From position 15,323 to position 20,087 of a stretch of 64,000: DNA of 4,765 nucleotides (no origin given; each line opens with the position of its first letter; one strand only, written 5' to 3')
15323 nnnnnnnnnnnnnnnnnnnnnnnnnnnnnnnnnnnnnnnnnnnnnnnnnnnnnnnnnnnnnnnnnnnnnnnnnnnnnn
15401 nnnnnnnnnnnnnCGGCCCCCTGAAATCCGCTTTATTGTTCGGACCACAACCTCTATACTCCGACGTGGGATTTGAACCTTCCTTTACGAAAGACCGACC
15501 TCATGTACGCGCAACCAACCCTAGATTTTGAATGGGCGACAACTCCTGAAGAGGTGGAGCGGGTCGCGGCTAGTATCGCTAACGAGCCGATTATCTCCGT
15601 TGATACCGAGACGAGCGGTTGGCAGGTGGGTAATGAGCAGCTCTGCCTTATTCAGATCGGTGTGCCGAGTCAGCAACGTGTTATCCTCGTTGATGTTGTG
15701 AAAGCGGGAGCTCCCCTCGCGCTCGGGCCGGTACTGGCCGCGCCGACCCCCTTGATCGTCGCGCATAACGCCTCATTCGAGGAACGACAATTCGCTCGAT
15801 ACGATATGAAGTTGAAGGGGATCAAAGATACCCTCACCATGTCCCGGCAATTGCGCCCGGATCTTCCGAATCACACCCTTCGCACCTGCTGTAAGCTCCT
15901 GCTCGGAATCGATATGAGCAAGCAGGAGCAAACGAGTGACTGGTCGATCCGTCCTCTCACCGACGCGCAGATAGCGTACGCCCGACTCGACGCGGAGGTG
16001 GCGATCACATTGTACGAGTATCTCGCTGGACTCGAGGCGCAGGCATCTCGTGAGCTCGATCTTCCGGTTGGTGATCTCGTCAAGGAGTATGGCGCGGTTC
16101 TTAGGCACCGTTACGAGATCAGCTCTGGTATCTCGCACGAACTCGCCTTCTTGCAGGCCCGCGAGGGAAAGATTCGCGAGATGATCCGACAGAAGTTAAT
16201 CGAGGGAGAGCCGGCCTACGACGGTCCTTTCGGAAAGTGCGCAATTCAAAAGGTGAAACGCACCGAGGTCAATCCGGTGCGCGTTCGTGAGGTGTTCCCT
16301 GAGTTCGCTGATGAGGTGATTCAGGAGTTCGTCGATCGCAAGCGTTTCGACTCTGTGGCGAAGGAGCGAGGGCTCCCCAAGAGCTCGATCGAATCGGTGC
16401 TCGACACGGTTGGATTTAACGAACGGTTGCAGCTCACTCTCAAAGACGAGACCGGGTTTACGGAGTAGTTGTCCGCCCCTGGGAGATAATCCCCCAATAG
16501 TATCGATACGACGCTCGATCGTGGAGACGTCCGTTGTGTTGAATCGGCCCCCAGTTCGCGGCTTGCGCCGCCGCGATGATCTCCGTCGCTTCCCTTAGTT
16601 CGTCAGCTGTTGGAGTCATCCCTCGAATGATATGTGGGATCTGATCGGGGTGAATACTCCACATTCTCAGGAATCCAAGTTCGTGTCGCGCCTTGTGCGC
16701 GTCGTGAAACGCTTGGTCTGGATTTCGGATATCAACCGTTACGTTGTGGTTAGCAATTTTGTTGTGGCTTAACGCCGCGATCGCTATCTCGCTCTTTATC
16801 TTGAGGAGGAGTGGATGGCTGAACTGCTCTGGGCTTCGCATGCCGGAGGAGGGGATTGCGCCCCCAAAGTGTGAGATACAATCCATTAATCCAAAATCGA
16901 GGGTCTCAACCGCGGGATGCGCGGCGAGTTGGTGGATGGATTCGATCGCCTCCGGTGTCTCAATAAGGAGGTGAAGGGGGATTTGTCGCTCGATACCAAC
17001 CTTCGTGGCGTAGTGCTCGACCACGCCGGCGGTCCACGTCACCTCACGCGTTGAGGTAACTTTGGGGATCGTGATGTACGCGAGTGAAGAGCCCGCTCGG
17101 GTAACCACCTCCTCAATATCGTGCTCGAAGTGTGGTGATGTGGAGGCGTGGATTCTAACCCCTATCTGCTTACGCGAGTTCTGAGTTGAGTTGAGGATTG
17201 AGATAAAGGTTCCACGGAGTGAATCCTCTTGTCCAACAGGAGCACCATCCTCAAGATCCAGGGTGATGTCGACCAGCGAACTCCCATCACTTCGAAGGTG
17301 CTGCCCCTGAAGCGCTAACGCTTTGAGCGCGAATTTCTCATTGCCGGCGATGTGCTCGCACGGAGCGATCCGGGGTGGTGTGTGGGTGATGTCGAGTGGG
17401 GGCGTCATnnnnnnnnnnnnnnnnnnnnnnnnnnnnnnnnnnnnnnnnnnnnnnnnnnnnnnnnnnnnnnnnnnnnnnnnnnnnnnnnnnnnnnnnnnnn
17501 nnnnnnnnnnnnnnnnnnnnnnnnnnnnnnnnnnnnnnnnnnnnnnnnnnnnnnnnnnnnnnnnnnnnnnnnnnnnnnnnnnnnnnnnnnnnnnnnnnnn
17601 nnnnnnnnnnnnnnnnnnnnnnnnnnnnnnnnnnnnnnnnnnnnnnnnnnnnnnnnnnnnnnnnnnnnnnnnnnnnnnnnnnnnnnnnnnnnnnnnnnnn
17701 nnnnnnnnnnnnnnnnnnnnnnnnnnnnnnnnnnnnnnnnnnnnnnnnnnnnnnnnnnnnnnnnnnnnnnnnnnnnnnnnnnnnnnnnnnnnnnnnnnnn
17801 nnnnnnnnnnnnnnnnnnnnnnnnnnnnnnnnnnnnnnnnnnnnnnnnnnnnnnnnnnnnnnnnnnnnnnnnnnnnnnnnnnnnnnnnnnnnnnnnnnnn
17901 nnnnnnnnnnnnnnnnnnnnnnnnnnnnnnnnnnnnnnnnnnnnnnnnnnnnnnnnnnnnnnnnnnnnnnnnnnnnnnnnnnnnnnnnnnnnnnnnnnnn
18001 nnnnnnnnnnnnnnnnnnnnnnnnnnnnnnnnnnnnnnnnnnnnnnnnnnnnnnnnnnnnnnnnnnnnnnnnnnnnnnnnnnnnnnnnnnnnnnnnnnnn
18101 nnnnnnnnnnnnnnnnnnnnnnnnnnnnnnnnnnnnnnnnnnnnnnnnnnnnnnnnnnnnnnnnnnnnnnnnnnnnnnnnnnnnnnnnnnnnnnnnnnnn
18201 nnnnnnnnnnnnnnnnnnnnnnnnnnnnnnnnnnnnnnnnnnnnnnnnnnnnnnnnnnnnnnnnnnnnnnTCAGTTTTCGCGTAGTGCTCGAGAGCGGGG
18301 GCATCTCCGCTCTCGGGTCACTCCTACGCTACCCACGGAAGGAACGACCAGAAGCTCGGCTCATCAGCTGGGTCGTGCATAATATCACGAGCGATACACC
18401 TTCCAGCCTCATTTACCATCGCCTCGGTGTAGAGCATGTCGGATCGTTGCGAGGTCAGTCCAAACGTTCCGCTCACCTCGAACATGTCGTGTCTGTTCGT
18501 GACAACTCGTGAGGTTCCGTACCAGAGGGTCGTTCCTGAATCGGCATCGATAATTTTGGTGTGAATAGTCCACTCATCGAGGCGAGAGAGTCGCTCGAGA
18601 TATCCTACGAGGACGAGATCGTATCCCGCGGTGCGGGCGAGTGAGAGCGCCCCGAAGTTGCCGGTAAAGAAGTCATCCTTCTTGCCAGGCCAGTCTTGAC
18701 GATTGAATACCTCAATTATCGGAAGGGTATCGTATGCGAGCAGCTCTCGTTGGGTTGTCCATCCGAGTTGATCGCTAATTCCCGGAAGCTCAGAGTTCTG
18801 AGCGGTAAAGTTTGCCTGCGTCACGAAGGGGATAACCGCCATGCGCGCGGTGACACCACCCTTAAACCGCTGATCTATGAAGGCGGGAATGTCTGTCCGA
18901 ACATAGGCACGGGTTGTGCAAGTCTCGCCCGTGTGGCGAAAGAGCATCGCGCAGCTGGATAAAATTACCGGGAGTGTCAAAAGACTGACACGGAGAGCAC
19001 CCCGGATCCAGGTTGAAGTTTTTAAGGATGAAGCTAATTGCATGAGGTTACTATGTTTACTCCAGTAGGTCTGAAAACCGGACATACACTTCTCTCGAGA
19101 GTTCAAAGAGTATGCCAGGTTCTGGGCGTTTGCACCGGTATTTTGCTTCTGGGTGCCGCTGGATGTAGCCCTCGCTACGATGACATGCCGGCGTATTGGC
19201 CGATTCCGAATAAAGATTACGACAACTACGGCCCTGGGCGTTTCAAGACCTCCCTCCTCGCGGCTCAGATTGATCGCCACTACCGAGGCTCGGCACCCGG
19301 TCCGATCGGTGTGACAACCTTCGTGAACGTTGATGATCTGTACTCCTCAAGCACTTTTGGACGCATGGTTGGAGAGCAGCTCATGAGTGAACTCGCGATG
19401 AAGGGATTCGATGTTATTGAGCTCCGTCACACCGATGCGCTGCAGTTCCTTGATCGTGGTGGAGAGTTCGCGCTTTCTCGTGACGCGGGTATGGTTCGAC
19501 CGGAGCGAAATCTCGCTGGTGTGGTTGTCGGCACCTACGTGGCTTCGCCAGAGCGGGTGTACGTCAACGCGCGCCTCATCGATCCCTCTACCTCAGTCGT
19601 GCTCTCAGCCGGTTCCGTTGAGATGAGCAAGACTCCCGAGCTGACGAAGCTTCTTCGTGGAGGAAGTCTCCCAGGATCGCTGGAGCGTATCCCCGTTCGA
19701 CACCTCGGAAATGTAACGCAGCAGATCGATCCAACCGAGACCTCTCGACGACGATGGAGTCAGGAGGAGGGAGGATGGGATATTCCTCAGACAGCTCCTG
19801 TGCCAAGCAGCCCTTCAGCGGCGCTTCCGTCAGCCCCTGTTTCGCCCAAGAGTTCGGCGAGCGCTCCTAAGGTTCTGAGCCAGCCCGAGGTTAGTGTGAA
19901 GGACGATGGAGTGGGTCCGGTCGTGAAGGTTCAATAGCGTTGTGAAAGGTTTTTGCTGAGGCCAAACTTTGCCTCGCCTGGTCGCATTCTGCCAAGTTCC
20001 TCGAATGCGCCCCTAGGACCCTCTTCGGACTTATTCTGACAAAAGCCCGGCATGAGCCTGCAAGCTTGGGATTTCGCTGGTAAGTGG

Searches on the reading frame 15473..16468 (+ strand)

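Call 38: search_protein_families(library=pfam, proteins=[window:15473-16468:+], max_evalue=0.00001)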
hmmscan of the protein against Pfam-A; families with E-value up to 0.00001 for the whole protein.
window:15473-16468:+ (331 aa): 1 family
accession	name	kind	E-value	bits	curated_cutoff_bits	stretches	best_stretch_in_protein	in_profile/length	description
PF01612.26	DNA_pol_A_exo1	-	2e-30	106.3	23.6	1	20-184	2-168/173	3'-5' exonuclease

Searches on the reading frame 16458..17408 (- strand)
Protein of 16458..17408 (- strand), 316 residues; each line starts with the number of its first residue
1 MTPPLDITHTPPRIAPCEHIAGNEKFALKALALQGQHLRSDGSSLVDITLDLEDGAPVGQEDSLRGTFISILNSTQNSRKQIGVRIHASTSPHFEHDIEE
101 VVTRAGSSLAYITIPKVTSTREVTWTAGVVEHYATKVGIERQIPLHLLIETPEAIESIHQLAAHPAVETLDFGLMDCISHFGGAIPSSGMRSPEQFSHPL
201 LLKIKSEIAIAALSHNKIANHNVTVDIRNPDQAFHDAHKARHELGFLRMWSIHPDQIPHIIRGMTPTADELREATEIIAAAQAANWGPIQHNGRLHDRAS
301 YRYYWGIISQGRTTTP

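Call 38: search_protein_families(library=pfam, proteins=[window:16458-17408:-], max_evalue=0.00001)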
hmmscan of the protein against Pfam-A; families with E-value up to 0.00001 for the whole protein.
window:16458-17408:- (316 aa): 1 family
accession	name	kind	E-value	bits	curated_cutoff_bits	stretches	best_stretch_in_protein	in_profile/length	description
PF03328.21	HpcH_HpaI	-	6.3e-12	45.7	25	1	49-254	26-221/221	HpcH/HpaI aldolase/citrate lyase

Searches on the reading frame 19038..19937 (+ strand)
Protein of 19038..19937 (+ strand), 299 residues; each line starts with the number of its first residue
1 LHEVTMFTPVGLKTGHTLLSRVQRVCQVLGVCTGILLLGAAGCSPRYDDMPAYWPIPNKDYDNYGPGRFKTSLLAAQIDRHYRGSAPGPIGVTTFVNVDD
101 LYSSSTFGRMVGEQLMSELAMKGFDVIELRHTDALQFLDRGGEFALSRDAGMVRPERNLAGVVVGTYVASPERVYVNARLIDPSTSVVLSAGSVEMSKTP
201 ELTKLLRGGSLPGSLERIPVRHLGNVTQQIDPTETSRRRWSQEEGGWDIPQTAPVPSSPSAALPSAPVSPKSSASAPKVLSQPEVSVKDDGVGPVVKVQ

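Call 38: search_protein_families(library=pfam, proteins=[window:19038-19937:+], max_evalue=0.00001)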
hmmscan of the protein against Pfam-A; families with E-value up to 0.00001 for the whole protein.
window:19038-19937:+ (299 aa): 1 family
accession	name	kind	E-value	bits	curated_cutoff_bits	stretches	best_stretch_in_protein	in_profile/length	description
PF17680.6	FlgO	-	3.6e-32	111.4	22.6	1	74-198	7-127/130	FlgO protein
